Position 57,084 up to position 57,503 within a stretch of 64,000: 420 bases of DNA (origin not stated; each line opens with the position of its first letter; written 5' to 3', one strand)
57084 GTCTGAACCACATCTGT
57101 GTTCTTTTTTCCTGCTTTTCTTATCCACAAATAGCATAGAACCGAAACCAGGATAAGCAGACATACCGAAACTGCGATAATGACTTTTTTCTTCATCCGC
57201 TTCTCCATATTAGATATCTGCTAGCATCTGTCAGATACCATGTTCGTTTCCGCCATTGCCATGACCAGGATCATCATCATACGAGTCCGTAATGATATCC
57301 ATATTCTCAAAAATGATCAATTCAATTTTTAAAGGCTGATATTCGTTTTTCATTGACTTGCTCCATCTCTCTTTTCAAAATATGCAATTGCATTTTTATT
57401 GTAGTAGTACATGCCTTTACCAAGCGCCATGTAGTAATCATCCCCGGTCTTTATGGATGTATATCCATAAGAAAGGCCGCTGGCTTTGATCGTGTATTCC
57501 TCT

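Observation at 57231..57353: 40-aa acidic ORF translationally coupled (ATGA) to beta-helix gene 2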

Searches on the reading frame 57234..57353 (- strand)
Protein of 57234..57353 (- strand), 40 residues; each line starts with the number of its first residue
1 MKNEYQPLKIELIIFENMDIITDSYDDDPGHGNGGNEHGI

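Call 5: search_protein_families(library=pfam, proteins=[window:57234-57353:-], max_evalue=1)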
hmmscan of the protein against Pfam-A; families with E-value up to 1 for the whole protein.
seq(40 aa): 0 families

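Call 6: search_protein_families(library=ncbifam, proteins=[window:57234-57353:-], max_evalue=1)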
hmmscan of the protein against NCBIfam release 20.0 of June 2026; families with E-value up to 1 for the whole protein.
seq(40 aa): 0 families

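Call 10: find_homologous_proteins(query=window:57234-57353:-, max_evalue=10)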
Query seq(40 aa) (40 aa): 4 proteins with E <= 10 among 4 candidates.
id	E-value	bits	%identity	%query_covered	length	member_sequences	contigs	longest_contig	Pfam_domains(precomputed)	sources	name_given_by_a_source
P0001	6.1e-20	86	100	100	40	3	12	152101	-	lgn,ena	-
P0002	8.2e-17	77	90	73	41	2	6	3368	-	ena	-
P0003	8.1e-14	68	73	100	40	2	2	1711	-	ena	-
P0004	7.2e-12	62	73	100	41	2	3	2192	-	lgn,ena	-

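Call 14: find_encoding_contigs(protein=P0003, flank=10000)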
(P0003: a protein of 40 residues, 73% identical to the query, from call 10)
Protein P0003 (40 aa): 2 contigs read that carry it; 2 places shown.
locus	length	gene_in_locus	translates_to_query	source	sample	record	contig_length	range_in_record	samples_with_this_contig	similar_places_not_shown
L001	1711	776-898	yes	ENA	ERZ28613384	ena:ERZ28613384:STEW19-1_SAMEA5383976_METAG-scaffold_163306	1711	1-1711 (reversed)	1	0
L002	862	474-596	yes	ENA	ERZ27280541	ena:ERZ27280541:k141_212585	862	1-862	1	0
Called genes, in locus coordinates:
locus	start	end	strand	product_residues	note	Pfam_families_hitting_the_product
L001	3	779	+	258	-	?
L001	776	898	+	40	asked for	-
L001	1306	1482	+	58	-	-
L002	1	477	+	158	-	?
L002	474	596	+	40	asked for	-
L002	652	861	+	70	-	?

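Call 15: find_encoding_contigs(protein=P0001, flank=10000, max_places=4)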
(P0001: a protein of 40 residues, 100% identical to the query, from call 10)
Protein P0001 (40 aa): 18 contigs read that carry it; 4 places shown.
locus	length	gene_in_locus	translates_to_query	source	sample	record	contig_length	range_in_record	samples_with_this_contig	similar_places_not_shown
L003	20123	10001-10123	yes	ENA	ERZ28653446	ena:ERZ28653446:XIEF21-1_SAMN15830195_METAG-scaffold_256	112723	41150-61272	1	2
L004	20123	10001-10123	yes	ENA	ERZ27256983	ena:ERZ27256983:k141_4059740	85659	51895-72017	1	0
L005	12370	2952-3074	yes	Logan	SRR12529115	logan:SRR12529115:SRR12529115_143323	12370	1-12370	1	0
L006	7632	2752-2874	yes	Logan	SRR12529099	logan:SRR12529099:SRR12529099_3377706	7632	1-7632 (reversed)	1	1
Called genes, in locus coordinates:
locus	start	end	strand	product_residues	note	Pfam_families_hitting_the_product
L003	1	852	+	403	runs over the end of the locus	-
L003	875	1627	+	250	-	PF00481:PP2C, PF07228:SpoIIE (weak), PF13672:PP2C_2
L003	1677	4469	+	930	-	PF00069:Pkinase, PF07714:PK_Tyr_Ser-Thr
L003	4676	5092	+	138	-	PF01475:FUR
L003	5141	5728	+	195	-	PF21349:RUBY_RBDX, PF02915:Rubrerythrin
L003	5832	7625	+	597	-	PF00753:Lactamase_B (faint), PF19583:ODP, PF00258:Flavodoxin_1 (faint), PF12724:Flavodoxin_5 (weak), PF01613:Flavin_Reduct, PF21349:RUBY_RBDX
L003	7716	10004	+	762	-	-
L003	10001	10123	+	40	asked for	-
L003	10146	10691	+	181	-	-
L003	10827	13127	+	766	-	PF18889:Beta_helix_3 (faint)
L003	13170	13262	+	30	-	-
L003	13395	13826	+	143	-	PF13279:4HBT_2, PF03061:4HBT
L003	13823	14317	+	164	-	-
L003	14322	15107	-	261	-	PF00165:HTH_AraC, PF12833:HTH_18, PF00165:HTH_AraC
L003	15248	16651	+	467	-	PF03935:SKN1_KRE6_Sbg1, PF26113:GH16_XgeA, PF00722:Glyco_hydro_16, PF02018:CBM_4_9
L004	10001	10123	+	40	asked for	-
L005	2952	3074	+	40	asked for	-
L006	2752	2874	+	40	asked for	-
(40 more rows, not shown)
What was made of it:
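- Checked: Gene callers used both starts (call 15).
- Several gene callers predicted it independently (call 15).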

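Call 16: find_homologous_proteins(query=A1, max_evalue=10)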
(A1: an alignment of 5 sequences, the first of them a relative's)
Query A1 (5 sequences) (40 aa, profile of the alignment): 6 proteins with E <= 10 among 8 candidates.
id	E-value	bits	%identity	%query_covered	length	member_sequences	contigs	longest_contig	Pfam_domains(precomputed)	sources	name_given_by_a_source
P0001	5.2e-23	99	100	100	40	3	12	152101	-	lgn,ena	-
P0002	1.1e-22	98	90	73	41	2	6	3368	-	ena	-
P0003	5.5e-22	95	73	100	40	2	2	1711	-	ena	-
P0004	9.6e-22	95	73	100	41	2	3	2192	-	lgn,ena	-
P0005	6.9e-7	47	38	60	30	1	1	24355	-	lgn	-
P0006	1.3e-6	46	33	60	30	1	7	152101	-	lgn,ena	-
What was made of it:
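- Tried and rejected: It found only close relatives, 4-6 proteins (calls 10, 16).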

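Call 28: search_protein_representatives(alignment_id=A2)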
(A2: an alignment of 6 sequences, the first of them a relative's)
Query: 6 sequences, 40 profile positions. Proteins with E-value up to 0.001 (for the whole library): 426; up to 1e-10: 2; up to 1e-30: 0. The best 150 are listed.
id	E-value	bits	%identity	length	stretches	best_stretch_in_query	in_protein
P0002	8.7e-23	96.2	-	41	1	1-40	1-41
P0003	2.4e-22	94.8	-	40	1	1-40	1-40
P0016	6.9e-08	48.5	-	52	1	1-30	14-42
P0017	7.3e-08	48.5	-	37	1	1-34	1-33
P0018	8.7e-08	48.2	-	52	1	1-36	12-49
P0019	4.5e-07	45.9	-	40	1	1-30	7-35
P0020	9.5e-07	44.9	-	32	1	1-29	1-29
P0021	1.3e-06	44.4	-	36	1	1-30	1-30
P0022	1.4e-06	44.3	-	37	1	1-30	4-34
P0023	2.0e-06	43.9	-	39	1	1-37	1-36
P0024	2.4e-06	43.6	-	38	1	1-29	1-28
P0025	2.7e-06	43.5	-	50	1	1-30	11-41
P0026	3.1e-06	43.3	-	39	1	1-33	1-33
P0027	3.6e-06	43.0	-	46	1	1-27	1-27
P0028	4.1e-06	42.9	-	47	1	1-30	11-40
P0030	5.3e-06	42.5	-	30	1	1-27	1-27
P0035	6.5e-06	42.2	-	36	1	1-35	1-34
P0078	3.7e-05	39.8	-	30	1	1-24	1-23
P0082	3.9e-05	39.7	-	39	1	1-30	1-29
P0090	5.3e-05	39.3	-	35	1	1-29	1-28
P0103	6.3e-05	39.1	-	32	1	2-24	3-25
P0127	9.7e-05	38.5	-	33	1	1-30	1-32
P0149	1.3e-04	38.0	-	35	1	1-24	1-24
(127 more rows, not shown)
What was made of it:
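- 426 representative clusters score E<=1e-3, and nearly all are 29-52 aa (call 28). 426 related clusters exist (call 28).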

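Call 32: find_encoding_contigs(protein=P0030, flank=8000, max_places=3)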
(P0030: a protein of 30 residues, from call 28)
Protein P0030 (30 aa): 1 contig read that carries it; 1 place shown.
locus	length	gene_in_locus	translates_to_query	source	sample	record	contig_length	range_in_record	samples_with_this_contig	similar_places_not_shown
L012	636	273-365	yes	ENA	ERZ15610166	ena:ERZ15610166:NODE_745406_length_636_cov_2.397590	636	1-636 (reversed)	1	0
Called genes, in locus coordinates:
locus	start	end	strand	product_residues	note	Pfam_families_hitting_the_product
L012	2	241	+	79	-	?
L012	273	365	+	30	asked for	-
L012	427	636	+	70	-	?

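Call 76: list_cluster_members(proteins=[P0001, P0006, P0012, P0078, P0127, P0149, P0035, P0103, P0082, P0090])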
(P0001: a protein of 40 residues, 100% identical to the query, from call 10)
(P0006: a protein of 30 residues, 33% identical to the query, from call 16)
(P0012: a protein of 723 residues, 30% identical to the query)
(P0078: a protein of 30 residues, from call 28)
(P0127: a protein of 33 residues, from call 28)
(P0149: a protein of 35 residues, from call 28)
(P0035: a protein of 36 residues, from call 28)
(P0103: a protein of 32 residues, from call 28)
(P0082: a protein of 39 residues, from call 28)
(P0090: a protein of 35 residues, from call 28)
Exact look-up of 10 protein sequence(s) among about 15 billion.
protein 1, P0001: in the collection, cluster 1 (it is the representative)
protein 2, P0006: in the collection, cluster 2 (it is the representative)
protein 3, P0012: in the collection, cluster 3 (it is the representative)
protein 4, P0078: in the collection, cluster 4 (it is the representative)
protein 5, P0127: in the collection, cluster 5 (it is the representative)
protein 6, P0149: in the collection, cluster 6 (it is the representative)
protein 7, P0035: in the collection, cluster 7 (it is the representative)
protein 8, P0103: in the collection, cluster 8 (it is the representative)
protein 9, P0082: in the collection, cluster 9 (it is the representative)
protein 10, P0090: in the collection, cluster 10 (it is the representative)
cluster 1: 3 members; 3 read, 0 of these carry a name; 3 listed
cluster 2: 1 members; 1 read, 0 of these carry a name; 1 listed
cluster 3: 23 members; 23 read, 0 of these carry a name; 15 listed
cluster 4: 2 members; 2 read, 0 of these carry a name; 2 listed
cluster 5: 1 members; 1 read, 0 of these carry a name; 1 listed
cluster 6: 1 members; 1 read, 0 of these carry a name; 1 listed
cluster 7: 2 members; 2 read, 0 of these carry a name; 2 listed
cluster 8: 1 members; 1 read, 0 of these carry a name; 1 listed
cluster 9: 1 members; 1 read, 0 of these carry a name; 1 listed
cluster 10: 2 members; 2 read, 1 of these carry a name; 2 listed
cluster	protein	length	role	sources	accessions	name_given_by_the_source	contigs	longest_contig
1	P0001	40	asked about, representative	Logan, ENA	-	-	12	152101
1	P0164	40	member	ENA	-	-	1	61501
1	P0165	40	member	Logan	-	-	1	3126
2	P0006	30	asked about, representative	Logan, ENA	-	-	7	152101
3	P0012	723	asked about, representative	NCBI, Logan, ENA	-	-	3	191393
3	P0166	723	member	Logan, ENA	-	-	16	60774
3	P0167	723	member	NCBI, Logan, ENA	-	-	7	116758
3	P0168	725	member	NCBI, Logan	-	-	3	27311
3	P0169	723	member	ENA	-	-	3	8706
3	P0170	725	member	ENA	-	-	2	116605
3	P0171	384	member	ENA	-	-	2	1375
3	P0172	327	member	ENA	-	-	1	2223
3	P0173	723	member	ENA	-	-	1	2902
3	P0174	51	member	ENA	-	-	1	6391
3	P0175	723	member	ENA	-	-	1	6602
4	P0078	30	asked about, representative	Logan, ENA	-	-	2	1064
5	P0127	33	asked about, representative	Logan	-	-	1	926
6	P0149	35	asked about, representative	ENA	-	-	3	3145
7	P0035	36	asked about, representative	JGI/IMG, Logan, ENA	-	-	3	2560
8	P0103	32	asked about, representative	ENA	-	-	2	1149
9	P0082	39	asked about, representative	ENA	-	-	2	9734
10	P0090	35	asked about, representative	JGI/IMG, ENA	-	hypothetical protein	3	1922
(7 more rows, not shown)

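Call 103: predict_structure(alignment_id=A8)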
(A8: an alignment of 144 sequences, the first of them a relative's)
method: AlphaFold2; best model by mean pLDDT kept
length: 40 residues; sequences in the alignment: 144
mean_pLDDT: 73.4   pTM: 0.24
mean pLDDT of the five models: 73.4, 72.2, 71.8, 71.3, 70.7
residues with pLDDT >= 90: 7; 70-90: 16; 50-70: 16; < 50: 1
segments of 3 or more residues with pLDDT < 50: none
pLDDT, mean of each block of 10 residues (from residue 1): 85 84 68 57
secondary structure: DSSP gave nothing for this model
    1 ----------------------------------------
elements in order:
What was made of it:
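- AlphaFold2 with 144 sequences gives an extended peptide with no internal secondary structure. pLDDT is about 85 for residues 1-20 and 57-68 for the tail (call 103). The peptide is predicted to be extended, with no fold of its own (call 103).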
